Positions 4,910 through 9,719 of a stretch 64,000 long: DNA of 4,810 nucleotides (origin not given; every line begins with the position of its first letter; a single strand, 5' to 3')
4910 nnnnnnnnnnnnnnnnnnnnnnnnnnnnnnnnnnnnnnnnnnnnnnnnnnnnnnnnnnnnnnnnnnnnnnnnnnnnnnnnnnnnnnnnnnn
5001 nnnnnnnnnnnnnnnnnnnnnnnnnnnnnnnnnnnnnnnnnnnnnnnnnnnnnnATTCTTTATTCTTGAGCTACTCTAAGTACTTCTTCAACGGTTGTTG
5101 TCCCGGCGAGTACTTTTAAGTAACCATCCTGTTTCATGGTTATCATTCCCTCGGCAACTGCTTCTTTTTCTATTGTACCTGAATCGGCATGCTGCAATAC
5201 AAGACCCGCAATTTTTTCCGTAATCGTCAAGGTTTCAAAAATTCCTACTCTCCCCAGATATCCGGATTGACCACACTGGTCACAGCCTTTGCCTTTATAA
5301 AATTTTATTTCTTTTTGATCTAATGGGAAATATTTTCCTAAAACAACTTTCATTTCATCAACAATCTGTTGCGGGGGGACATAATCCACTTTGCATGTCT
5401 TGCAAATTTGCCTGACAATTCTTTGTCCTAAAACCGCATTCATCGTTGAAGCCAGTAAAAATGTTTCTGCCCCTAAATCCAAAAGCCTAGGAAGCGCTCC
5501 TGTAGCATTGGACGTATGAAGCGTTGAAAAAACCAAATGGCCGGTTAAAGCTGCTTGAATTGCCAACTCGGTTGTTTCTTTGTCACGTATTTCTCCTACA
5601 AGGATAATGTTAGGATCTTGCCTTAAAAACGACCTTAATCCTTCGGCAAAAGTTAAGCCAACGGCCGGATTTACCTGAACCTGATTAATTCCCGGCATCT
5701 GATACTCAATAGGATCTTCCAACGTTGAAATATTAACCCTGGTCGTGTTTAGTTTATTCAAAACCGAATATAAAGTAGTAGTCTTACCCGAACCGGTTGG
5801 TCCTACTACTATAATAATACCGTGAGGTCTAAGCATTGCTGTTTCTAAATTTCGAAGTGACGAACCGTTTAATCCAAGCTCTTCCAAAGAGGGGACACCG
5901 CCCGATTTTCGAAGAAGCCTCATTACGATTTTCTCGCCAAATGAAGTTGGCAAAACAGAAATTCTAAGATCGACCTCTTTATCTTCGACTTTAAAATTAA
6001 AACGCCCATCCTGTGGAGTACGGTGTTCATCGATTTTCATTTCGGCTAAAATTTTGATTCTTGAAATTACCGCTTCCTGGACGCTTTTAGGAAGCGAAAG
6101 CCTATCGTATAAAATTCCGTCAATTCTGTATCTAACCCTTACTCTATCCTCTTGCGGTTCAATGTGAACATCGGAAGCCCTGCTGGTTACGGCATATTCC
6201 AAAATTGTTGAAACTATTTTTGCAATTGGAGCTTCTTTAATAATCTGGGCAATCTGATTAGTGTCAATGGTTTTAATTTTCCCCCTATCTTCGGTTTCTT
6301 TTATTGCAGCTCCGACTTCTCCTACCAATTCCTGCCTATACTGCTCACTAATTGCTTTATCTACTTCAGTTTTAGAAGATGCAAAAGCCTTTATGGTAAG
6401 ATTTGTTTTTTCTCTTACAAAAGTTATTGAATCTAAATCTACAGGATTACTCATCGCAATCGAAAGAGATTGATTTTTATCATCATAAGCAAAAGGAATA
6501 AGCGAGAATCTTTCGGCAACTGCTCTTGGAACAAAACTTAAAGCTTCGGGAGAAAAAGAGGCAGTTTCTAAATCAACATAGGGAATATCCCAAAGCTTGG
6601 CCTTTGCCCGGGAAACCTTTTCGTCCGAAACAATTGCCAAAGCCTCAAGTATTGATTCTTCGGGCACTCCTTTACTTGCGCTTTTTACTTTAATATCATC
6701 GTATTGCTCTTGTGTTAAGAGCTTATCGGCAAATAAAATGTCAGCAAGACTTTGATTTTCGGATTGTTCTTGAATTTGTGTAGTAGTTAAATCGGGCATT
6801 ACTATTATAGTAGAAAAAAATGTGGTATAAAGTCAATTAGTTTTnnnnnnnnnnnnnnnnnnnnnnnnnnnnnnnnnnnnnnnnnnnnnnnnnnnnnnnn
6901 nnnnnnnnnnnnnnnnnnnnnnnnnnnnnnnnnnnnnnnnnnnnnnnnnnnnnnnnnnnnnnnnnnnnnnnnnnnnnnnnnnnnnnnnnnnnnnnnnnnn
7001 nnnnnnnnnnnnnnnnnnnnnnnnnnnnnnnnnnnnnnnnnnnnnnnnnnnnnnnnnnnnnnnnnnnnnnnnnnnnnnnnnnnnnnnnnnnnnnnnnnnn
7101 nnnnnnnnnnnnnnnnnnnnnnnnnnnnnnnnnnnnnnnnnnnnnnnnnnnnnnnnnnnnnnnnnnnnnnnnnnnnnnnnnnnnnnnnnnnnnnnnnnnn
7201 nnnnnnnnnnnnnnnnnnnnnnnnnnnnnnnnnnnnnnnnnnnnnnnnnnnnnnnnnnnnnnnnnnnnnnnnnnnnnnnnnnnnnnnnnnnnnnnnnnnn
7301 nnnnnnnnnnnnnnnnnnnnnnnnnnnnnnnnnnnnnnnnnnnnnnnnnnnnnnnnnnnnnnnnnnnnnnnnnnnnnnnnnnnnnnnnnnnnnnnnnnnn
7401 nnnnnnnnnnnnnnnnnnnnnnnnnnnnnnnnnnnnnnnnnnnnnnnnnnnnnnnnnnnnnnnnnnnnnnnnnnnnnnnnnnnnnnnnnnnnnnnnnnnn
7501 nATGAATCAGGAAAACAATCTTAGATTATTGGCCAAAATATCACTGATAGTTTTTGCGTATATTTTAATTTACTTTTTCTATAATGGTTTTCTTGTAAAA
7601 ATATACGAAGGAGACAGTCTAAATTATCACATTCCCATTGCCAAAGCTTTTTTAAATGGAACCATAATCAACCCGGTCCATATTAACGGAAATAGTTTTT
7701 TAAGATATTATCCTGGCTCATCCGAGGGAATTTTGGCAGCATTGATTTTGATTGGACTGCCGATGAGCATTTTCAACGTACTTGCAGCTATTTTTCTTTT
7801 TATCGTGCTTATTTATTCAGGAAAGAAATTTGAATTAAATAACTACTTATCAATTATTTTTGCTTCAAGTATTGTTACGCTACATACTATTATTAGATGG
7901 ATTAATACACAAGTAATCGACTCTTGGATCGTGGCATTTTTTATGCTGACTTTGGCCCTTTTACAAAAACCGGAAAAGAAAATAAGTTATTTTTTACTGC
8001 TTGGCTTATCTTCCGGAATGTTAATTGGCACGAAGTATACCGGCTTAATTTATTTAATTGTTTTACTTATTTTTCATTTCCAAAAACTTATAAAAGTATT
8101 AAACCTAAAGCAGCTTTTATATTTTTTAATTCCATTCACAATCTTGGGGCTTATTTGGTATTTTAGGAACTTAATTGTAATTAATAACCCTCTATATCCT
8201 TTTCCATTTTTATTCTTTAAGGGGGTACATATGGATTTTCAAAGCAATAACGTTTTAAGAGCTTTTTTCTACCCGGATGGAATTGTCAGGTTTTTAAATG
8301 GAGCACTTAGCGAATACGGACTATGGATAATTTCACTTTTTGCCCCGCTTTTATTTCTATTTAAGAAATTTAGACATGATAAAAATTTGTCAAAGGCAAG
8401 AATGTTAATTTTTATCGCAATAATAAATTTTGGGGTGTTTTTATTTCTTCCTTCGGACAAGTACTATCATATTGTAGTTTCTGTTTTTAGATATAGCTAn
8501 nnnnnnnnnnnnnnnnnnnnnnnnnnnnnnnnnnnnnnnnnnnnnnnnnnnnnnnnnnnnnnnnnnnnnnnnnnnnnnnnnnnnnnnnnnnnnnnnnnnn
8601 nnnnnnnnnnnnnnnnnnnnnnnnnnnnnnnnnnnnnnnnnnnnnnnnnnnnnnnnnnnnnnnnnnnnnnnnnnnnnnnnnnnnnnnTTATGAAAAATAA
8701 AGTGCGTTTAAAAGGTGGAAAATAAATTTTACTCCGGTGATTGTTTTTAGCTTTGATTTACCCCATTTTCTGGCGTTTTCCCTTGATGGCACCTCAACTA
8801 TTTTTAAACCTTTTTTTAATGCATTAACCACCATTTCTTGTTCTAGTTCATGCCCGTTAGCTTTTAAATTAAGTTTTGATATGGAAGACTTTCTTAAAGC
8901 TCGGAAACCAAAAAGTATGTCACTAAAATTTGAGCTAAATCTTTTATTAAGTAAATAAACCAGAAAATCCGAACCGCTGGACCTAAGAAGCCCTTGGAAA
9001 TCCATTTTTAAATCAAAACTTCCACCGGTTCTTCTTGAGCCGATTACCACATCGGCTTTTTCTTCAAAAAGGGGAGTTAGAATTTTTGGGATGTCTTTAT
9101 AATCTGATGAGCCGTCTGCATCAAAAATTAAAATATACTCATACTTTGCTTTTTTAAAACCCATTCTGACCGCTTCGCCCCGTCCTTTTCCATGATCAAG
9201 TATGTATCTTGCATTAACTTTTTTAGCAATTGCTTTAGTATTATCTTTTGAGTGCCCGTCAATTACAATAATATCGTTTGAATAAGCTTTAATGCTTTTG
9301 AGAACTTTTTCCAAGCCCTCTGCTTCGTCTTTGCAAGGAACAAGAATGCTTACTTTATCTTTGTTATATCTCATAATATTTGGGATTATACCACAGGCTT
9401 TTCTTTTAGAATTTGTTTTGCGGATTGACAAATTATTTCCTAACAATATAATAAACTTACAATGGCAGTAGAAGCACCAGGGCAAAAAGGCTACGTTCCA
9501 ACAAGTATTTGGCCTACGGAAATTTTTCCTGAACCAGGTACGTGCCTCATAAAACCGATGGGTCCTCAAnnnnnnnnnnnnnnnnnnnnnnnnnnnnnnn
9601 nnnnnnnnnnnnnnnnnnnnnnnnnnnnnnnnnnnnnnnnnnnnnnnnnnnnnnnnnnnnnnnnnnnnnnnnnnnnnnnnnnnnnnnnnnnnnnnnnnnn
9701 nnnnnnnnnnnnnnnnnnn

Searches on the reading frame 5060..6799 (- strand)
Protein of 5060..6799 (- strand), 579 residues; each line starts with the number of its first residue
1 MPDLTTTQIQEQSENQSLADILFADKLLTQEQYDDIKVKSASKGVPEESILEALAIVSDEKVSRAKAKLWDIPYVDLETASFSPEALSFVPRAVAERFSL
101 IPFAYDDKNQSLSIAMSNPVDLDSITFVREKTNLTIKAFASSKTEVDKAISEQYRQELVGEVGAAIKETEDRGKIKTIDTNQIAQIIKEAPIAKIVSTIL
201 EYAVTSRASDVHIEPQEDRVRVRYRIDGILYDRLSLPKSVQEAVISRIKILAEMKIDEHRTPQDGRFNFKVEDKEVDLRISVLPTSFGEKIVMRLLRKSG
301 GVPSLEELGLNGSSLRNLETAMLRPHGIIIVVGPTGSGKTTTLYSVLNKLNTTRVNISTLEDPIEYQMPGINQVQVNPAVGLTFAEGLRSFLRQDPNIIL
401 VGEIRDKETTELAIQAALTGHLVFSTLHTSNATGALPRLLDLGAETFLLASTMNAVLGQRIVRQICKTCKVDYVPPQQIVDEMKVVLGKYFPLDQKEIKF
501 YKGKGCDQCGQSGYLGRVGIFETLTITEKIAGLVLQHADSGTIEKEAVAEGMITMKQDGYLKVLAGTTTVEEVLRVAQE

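Call 54: search_protein_families(library=pfam, proteins=[window:5060-6799:-], max_evalue=0.00001)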
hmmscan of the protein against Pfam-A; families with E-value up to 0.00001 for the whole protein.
window:5060-6799:- (579 aa): 2 families
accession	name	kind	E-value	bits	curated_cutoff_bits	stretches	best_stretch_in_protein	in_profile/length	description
PF00437.27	T2SSE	-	1.8e-128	428.8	24.9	1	188-575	4-370/370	Type II/IV secretion system protein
PF05157.20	MshEN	-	4.7e-13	49.4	23.1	1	70-158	1-88/90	MshEN domain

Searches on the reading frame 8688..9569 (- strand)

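Call 55: search_protein_families(library=pfam, proteins=[window:8688-9569:-], max_evalue=0.00001)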
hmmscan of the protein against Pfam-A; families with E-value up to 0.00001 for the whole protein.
window:8688-9569:- (293 aa): 1 family
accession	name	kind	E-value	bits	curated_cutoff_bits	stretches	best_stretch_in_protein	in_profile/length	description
PF00535.33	Glycos_transf_2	-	1.1e-23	84.4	23.3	1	74-231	1-165/168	Glycosyl transferase family 2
